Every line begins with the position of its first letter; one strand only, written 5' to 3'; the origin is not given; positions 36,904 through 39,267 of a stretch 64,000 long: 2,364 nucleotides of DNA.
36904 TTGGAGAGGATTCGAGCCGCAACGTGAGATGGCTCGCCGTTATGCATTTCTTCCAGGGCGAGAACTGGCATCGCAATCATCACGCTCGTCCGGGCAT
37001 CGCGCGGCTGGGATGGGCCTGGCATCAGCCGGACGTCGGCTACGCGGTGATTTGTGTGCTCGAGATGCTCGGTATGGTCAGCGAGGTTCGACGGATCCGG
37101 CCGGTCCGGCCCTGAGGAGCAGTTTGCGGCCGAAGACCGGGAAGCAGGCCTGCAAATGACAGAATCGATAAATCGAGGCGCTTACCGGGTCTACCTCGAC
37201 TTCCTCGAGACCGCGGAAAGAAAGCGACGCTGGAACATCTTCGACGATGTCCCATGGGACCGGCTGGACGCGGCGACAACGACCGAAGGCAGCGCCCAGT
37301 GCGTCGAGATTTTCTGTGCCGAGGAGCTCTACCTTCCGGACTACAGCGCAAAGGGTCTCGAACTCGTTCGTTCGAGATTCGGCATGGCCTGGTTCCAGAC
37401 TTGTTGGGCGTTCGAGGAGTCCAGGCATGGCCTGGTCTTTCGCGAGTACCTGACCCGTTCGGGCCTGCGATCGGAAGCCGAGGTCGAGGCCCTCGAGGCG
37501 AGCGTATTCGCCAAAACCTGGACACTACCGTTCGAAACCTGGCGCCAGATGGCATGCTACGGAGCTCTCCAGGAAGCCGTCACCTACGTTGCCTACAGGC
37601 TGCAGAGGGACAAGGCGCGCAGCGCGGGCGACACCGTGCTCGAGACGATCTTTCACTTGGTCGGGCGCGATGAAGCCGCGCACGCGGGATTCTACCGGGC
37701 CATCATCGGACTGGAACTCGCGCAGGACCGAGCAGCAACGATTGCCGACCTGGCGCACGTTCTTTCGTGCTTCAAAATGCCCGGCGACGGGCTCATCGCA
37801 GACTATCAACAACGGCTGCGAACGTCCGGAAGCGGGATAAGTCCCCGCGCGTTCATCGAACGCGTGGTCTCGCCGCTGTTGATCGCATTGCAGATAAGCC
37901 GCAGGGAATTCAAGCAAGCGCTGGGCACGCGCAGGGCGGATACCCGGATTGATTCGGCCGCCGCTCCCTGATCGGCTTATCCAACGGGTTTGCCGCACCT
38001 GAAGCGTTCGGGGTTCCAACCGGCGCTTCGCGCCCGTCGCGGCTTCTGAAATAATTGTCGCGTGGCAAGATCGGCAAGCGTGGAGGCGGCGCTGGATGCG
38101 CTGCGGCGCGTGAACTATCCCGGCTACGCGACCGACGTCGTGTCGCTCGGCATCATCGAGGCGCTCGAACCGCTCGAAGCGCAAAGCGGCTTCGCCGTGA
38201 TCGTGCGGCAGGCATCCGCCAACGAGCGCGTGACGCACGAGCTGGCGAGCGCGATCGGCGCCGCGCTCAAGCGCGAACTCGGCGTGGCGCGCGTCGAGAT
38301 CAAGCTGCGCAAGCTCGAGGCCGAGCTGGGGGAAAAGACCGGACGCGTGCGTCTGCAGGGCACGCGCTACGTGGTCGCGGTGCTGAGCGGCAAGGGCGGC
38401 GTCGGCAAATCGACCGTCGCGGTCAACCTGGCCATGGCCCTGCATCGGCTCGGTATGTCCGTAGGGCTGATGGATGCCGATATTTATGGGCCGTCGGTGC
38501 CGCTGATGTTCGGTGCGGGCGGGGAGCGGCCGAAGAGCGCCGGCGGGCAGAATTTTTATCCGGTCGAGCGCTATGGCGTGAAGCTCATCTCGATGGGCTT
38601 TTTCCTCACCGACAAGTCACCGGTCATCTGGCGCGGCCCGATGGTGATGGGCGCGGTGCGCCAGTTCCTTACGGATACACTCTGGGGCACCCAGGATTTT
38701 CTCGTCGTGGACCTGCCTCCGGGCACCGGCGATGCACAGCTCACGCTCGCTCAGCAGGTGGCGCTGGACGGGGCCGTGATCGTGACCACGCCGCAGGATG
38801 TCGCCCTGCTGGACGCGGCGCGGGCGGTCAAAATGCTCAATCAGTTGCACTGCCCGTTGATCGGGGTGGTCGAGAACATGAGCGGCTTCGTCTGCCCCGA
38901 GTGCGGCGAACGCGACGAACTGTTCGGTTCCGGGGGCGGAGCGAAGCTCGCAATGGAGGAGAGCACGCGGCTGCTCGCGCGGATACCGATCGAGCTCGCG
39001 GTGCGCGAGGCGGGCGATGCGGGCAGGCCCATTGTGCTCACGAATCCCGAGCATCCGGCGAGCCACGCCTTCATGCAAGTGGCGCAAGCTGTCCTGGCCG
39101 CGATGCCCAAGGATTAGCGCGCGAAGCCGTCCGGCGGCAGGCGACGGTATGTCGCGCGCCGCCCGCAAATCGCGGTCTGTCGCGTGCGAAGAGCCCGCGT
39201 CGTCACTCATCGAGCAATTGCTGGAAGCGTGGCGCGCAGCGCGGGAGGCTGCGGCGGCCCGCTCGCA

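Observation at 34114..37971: Compact cold-adaptation-type gene cluster: RRM RNA-binding protein, small CxxC protein, DEAD-box helicase with long leader, membrane delta-9 desaturase and soluble acyl-ACP desaturase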

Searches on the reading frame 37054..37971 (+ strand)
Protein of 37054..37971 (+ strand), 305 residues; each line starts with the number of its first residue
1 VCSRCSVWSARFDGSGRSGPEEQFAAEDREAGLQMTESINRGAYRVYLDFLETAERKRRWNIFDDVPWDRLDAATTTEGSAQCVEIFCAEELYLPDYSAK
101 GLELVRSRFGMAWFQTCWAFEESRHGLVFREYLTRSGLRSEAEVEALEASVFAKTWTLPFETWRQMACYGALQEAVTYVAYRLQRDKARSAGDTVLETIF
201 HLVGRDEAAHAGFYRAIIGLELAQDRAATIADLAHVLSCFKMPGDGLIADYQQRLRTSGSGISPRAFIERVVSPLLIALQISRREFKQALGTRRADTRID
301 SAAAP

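Call 3: search_protein_families(library=pfam, proteins=[window:37054-37971:+], max_evalue=0.01)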
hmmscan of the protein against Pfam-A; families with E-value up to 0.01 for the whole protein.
window:37054-37971:+ (305 aa): 1 family
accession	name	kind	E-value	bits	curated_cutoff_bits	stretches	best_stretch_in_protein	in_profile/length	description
PF03405.20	FA_desaturase_2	-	8.8e-18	64.7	22.7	1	112-247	100-236/325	Fatty acid desaturase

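Call 4: search_protein_families(library=ncbifam, proteins=[window:37054-37971:+], max_evalue=0.01)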
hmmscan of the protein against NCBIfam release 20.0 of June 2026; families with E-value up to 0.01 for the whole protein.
window:37054-37971:+ (305 aa): 2 families
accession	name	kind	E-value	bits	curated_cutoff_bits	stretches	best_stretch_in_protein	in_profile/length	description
TIGR02029.1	AcsF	equivalog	0.0025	17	192.5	0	187-223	97-134/337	magnesium-protoporphyrin IX monomethyl ester (oxidative) cyclase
NF010172.0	PRK13654.1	subfamily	0.0036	16.5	391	0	190-215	117-141/361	magnesium-protoporphyrin IX monomethyl ester cyclase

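Call 9: find_homologous_proteins(query=window:37156-37971:+)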
Query window:37156-37971:+ (271 aa): 910 proteins with E <= 0.001 among 4543 candidates; the best 120 are listed.
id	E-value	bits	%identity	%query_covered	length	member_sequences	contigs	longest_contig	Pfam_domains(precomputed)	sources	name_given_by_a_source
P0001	5.4e-177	605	100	100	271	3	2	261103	PF03405.21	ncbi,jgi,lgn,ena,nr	ncbi:MAG TPA: acyl-ACP desaturase [Candidatus Binataceae bacterium]|nr:acyl-ACP desaturase [Candidat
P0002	7.8e-141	486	81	98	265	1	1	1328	PF03405.21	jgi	jgi:acyl-[acyl-carrier-protein] desaturase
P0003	1.4e-140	485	84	94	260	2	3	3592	PF03405.21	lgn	-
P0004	7.0e-139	480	81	99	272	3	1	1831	PF03405.21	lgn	-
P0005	8.0e-139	480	84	93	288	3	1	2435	PF03405.21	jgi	-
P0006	1.2e-138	479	82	97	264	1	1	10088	PF03405.21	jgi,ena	-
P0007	2.0e-138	478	80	97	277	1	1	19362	PF03405.21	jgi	jgi:acyl-[acyl-carrier-protein] desaturase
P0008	3.3e-138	478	81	96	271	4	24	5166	PF03405.21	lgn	-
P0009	2.4e-137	475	82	96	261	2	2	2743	PF03405.21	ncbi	-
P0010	4.0e-137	474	79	98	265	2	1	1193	PF03405.21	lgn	-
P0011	4.3e-137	474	80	98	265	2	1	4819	PF03405.21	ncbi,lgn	-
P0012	7.8e-137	473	80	96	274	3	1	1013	PF03405.21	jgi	-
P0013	5.1e-135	467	79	96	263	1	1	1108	PF03405.21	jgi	jgi:acyl-[acyl-carrier-protein] desaturase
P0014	3.6e-134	464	78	98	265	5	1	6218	PF03405.21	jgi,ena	-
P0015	4.4e-134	464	77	100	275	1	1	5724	PF03405.21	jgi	jgi:acyl-[acyl-carrier-protein] desaturase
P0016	4.8e-134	464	78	98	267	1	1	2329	PF03405.21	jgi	jgi:acyl-[acyl-carrier-protein] desaturase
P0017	4.9e-134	464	78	98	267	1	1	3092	PF03405.21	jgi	jgi:acyl-[acyl-carrier-protein] desaturase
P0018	1.1e-133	463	81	94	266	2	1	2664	PF03405.21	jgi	jgi:acyl-[acyl-carrier-protein] desaturase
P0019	2.1e-133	462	75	100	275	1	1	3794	PF03405.21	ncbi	-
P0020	2.8e-133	461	79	96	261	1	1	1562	PF03405.21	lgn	-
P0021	5.9e-133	460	77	97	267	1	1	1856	PF03405.21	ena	-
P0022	1.7e-132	459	77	98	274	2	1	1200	PF03405.21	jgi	jgi:acyl-[acyl-carrier-protein] desaturase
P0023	2.0e-132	459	80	96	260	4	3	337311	PF03405.21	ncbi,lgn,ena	-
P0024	1.2e-131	456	77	97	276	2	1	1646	PF03405.21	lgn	-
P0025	2.8e-131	455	78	95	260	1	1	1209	PF03405.21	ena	-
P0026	6.0e-131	454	79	94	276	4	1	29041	PF03405.21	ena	-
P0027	8.6e-131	453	76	96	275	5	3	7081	PF03405.21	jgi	-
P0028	1.3e-130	453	76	99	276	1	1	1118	PF03405.21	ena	-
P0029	1.9e-130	452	74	99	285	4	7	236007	PF03405.21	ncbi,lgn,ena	-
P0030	6.1e-130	450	78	94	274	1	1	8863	PF03405.21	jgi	jgi:acyl-[acyl-carrier-protein] desaturase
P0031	1.5e-129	449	78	96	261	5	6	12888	PF03405.21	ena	-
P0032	1.5e-129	449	79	91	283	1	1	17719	PF03405.21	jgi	jgi:acyl-[acyl-carrier-protein] desaturase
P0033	2.8e-129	448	72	100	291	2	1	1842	PF03405.21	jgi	jgi:acyl-[acyl-carrier-protein] desaturase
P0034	4.0e-129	448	75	94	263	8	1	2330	PF03405.21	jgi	jgi:acyl-[acyl-carrier-protein] desaturase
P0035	4.1e-129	448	74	100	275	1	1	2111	PF03405.21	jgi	-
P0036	5.0e-129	448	77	91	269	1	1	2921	PF03405.21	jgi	jgi:acyl-[acyl-carrier-protein] desaturase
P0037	6.1e-129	447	73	100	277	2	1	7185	PF03405.21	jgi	jgi:acyl-[acyl-carrier-protein] desaturase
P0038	6.4e-129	447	75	96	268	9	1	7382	PF03405.21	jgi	-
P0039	1.5e-128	446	75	94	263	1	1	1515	PF03405.21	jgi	jgi:acyl-[acyl-carrier-protein] desaturase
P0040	3.0e-128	445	76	97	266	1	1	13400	PF03405.21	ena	-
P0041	9.7e-128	443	78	94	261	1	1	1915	PF03405.21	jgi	jgi:acyl-[acyl-carrier-protein] desaturase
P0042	9.8e-128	443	77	95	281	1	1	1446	PF03405.21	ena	-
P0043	1.1e-127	443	73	94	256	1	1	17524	PF03405.21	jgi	jgi:acyl-[acyl-carrier-protein] desaturase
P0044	1.4e-127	443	74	94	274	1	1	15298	PF03405.21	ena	-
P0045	1.7e-127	443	71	100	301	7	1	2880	PF03405.21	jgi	-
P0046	3.7e-127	441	72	96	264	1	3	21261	PF03405.21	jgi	jgi:acyl-[acyl-carrier-protein] desaturase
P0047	9.6e-127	440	72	98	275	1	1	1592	PF03405.21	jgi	jgi:acyl-[acyl-carrier protein] desaturase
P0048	1.0e-126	440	75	94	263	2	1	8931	PF03405.21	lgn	-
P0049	1.4e-126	439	75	94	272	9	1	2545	PF03405.21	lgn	-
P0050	1.6e-126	439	75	96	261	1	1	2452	PF03405.21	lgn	-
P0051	2.8e-126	439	72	99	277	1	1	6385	PF03405.21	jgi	jgi:acyl-[acyl-carrier-protein] desaturase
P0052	3.7e-126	438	76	94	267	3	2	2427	PF03405.21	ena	-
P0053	4.5e-126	438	71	100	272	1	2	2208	PF03405.21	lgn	-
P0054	1.2e-125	436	74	94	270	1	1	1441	PF03405.21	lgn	-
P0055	1.3e-125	436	70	100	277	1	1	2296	PF03405.21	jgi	jgi:acyl-[acyl-carrier protein] desaturase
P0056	1.7e-125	436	71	100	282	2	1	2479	PF03405.21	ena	-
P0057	2.9e-125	435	69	100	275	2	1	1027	PF03405.21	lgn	-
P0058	8.9e-125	434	73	94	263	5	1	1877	PF03405.21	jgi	-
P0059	1.3e-124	433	73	97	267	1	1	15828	PF03405.21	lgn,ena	-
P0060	1.9e-124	433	69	100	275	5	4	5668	PF03405.21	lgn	-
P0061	3.6e-124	432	72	96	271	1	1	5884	PF03405.21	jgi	jgi:acyl-[acyl-carrier protein] desaturase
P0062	9.3e-124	430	73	98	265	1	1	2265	PF03405.21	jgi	jgi:acyl-[acyl-carrier-protein] desaturase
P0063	1.0e-123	430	72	95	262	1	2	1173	PF03405.21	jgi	jgi:acyl-[acyl-carrier-protein] desaturase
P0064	1.3e-123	430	70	99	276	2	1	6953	PF03405.21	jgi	jgi:acyl-[acyl-carrier-protein] desaturase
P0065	2.8e-123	429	75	94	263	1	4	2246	PF03405.21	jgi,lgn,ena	-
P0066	3.3e-123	428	69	100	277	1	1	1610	PF03405.21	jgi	jgi:acyl-[acyl-carrier-protein] desaturase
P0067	1.1e-122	427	70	97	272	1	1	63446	PF03405.21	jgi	jgi:acyl-[acyl-carrier-protein] desaturase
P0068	3.5e-122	425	69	100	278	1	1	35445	PF03405.21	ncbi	ncbi:MAG: acyl-ACP desaturase [Candidatus Binataceae bacterium]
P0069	6.5e-122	424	68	100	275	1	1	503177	PF03405.21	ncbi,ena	-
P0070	7.0e-122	424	68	100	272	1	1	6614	PF03405.21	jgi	jgi:acyl-[acyl-carrier-protein] desaturase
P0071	7.3e-122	424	71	96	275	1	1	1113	PF03405.21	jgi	jgi:acyl-[acyl-carrier protein] desaturase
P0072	1.2e-121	423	68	94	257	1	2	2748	PF03405.21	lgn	-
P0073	2.6e-121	422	70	99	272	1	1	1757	PF03405.21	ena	-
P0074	3.2e-121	422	70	97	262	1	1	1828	PF03405.21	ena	-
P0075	4.4e-121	421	73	95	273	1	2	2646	PF03405.21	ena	-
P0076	4.8e-121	421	71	96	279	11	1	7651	PF03405.21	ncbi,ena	-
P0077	8.0e-121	421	73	94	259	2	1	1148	PF03405.21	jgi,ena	-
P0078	1.3e-120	420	68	99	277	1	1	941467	PF03405.21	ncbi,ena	-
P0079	1.9e-120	419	68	99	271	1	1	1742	PF03405.21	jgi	jgi:acyl-[acyl-carrier-protein] desaturase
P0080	2.0e-120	419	69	99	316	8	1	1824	PF03405.21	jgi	-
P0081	2.1e-120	419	69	99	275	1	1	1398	PF03405.21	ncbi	-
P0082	2.4e-120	419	69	97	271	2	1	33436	PF03405.21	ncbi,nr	ncbi:MAG TPA: acyl-ACP desaturase [Candidatus Binataceae bacterium]|nr:acyl-ACP desaturase [Candidat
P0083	2.9e-120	419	72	97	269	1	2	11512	PF03405.21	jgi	-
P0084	5.7e-120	418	68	97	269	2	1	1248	PF03405.21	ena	-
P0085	5.8e-120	418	68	99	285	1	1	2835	PF03405.21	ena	-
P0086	6.6e-120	418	68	99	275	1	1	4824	PF03405.21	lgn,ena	-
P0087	6.8e-120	418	69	99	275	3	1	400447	PF03405.21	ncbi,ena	-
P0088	1.6e-119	416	71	98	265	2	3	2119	PF03405.21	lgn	-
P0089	1.6e-119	416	69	99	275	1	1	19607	PF03405.21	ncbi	ncbi:MAG: acyl-ACP desaturase [Candidatus Binatales bacterium]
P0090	2.3e-119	416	69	95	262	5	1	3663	PF03405.21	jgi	-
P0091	3.3e-119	415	68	99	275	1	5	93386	PF03405.21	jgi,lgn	-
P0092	4.8e-119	415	72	91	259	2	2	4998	PF03405.21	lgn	-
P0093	4.9e-119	415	68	99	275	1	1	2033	PF03405.21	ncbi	-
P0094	6.4e-119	414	68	99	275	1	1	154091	PF03405.21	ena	-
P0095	9.9e-119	414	73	94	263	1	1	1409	PF03405.21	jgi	jgi:acyl-[acyl-carrier-protein] desaturase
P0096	2.0e-118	413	68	99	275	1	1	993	PF03405.21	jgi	-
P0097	4.0e-118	412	70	96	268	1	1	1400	PF03405.21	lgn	-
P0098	4.7e-118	412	72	94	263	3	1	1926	PF03405.21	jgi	jgi:acyl-[acyl-carrier-protein] desaturase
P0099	5.0e-118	411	67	99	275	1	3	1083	PF03405.21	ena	-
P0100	5.2e-118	411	70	96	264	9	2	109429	PF03405.21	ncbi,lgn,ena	-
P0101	5.7e-118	411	68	99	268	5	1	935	PF03405.21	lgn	-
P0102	7.6e-118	411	69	93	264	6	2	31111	PF03405.21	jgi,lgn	jgi:acyl-[acyl-carrier-protein] desaturase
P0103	8.2e-118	411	68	99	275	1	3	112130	PF03405.21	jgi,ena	jgi:acyl-[acyl-carrier-protein] desaturase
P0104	9.0e-118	411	71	93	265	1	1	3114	PF03405.21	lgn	-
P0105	9.4e-118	411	69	97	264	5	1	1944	PF03405.21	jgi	jgi:acyl-[acyl-carrier-protein] desaturase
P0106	1.1e-117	410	69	94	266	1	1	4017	PF03405.21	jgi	jgi:acyl-[acyl-carrier-protein] desaturase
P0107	1.2e-117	410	68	95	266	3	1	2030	PF03405.21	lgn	-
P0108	1.3e-117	410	68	94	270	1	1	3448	PF03405.21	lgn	-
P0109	1.3e-117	410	69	100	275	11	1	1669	PF03405.21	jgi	jgi:acyl-[acyl-carrier-protein] desaturase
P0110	1.4e-117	410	68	96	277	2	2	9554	PF03405.21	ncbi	-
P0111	3.2e-117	409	72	93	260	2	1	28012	PF03405.21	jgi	jgi:acyl-[acyl-carrier protein] desaturase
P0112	6.4e-117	408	72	93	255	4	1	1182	PF03405.21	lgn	-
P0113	7.2e-117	408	67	99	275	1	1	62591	PF03405.21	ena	-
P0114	8.6e-117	407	82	80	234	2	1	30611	PF03405.21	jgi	jgi:acyl-[acyl-carrier-protein] desaturase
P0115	9.9e-117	407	72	92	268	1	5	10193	PF03405.21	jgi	jgi:acyl-[acyl-carrier-protein] desaturase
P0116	1.2e-116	407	70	93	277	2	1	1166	PF03405.21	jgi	-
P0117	2.2e-116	406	73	92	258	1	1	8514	PF03405.21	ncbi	ncbi:MAG: acyl-ACP desaturase [Candidatus Binataceae bacterium]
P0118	4.4e-116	405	70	95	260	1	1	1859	PF03405.21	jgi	jgi:acyl-[acyl-carrier protein] desaturase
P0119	5.1e-116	405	70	91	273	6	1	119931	PF03405.21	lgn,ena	-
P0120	5.4e-116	405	70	94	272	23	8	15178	PF03405.21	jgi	jgi:acyl-[acyl-carrier-protein] desaturase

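Call 12: find_related_loci(query=A1, collection=genome_contigs, flank=10000)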
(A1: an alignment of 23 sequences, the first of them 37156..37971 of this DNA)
Query A1 (271 aa) in genome_contigs; peptide patterns used: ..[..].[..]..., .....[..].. (x = any residue, [..] = any of these).
530 stretches matched a pattern; 151 encode a relative of the query (tblastn E <= 1e-3); the best 80 are kept; 80 distinct loci.
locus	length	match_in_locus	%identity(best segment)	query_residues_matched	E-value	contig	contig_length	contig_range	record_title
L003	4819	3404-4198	80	1-265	7e-146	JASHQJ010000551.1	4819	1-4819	MAG: Candidatus Binataceae bacterium isolate JOPF072 JOPF_AWAY_contig_1476193, whole genome shotgun sequence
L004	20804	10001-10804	74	2-269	3e-136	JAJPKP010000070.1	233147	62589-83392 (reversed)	MAG: Proteobacteria bacterium isolate Centralia_MAG_89 k107_17109331, whole genome shotgun sequence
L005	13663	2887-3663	76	1-259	6e-136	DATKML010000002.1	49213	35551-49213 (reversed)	MAG TPA_asm: Candidatus Binataceae bacterium isolate SMAG_U14710 k141_1169010, whole genome shotgun sequence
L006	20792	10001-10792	69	1-264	2e-127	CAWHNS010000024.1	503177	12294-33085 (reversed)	MAG: uncultured delta proteobacterium isolate MFD09222.bin.2.29 genome assembly, contig: contig_97074, whole genome shot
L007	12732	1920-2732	68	1-271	2e-127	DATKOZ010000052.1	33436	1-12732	MAG TPA_asm: Candidatus Binataceae bacterium isolate SMAG_U14778 k141_2548966, whole genome shotgun sequence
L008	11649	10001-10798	69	1-266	3e-127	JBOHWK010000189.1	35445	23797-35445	MAG: Candidatus Binataceae bacterium isolate TC-S_metabat2.bin.46 k127_233058, whole genome shotgun sequence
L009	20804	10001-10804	69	1-268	3e-126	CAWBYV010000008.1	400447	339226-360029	MAG: uncultured delta proteobacterium isolate MFD03044.bin.2.84 genome assembly, contig: contig_3772, whole genome shotg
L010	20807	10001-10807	68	1-269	1e-125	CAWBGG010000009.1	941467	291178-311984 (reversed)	MAG: uncultured delta proteobacterium isolate MFD09222.bin.1.50 genome assembly, contig: contig_93723, whole genome shot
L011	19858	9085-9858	69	4-261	2e-124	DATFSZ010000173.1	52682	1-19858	MAG TPA_asm: Candidatus Binataceae bacterium isolate SMAG_U9397 k141_2532811, whole genome shotgun sequence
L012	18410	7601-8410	68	1-270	2e-123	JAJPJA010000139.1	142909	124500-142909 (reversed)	MAG: Proteobacteria bacterium isolate Centralia_MAG_399 k107_8749232, whole genome shotgun sequence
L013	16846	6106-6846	73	10-256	3e-121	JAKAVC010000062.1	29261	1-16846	MAG: Deltaproteobacteria bacterium isolate YP3.bin70 NODE_1904_length_29261_cov_2.5553, whole genome shotgun sequence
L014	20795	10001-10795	69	1-266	3e-121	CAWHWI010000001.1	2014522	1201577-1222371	MAG: uncultured delta proteobacterium isolate MFD04463.bin.1.219 genome assembly, contig: contig_17539, whole genome sho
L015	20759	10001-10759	70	4-256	6e-121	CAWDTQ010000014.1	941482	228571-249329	MAG: uncultured delta proteobacterium isolate MFD05377.bin.2.158 genome assembly, contig: contig_70093, whole genome sho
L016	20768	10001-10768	69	1-256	3e-120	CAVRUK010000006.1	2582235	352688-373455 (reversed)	MAG: uncultured delta proteobacterium isolate MFD02248.bin.1.51 genome assembly, contig: contig_9513, whole genome shotg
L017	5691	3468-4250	70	10-270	4e-120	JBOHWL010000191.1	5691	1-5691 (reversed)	MAG: Candidatus Binataceae bacterium isolate TC-S_metabat2.bin.194 k127_5014736, whole genome shotgun sequence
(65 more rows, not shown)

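Call 40: search_solved_structures(query=window:37156-37971:+, max_evalue=0.001, show_alignments=2)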
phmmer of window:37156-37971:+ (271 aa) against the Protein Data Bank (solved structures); distinct sequences matched with E-value up to 0.001: 6.
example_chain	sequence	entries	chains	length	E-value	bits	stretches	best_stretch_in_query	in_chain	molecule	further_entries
2uw1_A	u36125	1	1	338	8.3e-05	25.6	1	78-201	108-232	PLASTID DELTA4 MULTIFUNCTIONAL ACYL-ACYL CARRIER PROTEIN DESATURASE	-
2uw1_B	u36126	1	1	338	0.00015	24.7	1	78-201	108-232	PLASTID DELTA4 MULTIFUNCTIONAL ACYL-ACYL CARRIER PROTEIN DESATURASE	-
1afr_A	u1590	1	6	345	0.00026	23.9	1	78-202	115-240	DELTA9 STEAROYL-ACYL CARRIER PROTEIN DESATURASE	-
1oq4_A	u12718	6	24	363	0.00029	23.8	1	78-202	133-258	Acyl-[acyl-carrier protein] desaturase | ACYL-[ACYL-CARRIER-PROTEIN] DESATURASE, CHLOROPLASTIC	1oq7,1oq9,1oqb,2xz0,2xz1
4v0j_A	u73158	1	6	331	0.00044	23.2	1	78-202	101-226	ACYL-[ACYL-CARRIER-PROTEIN] DESATURASE, CHLOROPLASTIC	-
7pp7_A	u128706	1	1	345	0.00084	22.3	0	79-205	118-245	Acyl-[acyl-carrier-protein] 6-desaturase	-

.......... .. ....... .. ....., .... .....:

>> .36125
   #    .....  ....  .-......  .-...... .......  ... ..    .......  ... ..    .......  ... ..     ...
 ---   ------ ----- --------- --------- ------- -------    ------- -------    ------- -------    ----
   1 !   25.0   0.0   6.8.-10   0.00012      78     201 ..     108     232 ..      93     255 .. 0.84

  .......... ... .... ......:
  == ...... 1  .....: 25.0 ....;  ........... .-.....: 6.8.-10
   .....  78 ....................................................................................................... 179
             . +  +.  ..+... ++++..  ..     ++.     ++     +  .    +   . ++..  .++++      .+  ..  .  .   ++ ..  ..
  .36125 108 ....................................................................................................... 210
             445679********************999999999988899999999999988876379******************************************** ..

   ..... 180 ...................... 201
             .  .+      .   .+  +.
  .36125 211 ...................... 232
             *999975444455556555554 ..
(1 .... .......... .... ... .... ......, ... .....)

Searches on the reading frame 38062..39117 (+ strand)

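Call 3: search_protein_families(library=pfam, proteins=[window:38062-39117:+], max_evalue=0.01)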
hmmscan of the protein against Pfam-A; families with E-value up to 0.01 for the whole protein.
window:38062-39117:+ (351 aa): 10 families
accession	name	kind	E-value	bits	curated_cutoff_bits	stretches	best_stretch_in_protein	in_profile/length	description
PF10609.15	ParA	-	2.7e-98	328.7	27.1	1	102-344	3-245/246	NUBPL iron-transfer P-loop NTPase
PF01656.29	CbiA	-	1.1e-10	42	25.4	1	105-273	1-82/125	CobQ/CobB/MinD/ParA nucleotide binding domain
PF13614.12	AAA_31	-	2.1e-08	34.7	27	1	104-141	3-40/177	AAA domain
PF09140.17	MipZ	-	2e-06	27.8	20.7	1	104-141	2-39/262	ATPase MipZ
PF00142.24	Fer4_NifH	-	4.8e-05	23.4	25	1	108-140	5-37/271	4Fe-4S iron sulfur cluster binding proteins, NifH/frxC family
PF02374.21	ArsA_ATPase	-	0.00017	21.3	24.3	1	107-136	5-34/305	Anion-transporting ATPase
PF25199.1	nSTAND_NTPase5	-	0.0005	20.3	34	1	83-141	22-80/145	Novel STAND NTPase 5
PF01883.24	FeS_assembly_P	-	0.0012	19.5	23.5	0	8-79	2-72/73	Iron-sulfur cluster assembly protein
PF06564.18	CBP_BcsQ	-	0.0084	16.1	21.3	1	110-139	9-38/234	Cellulose biosynthesis protein BcsQ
PF13481.12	AAA_25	-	0.01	15.9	27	0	104-128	34-58/195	AAA domain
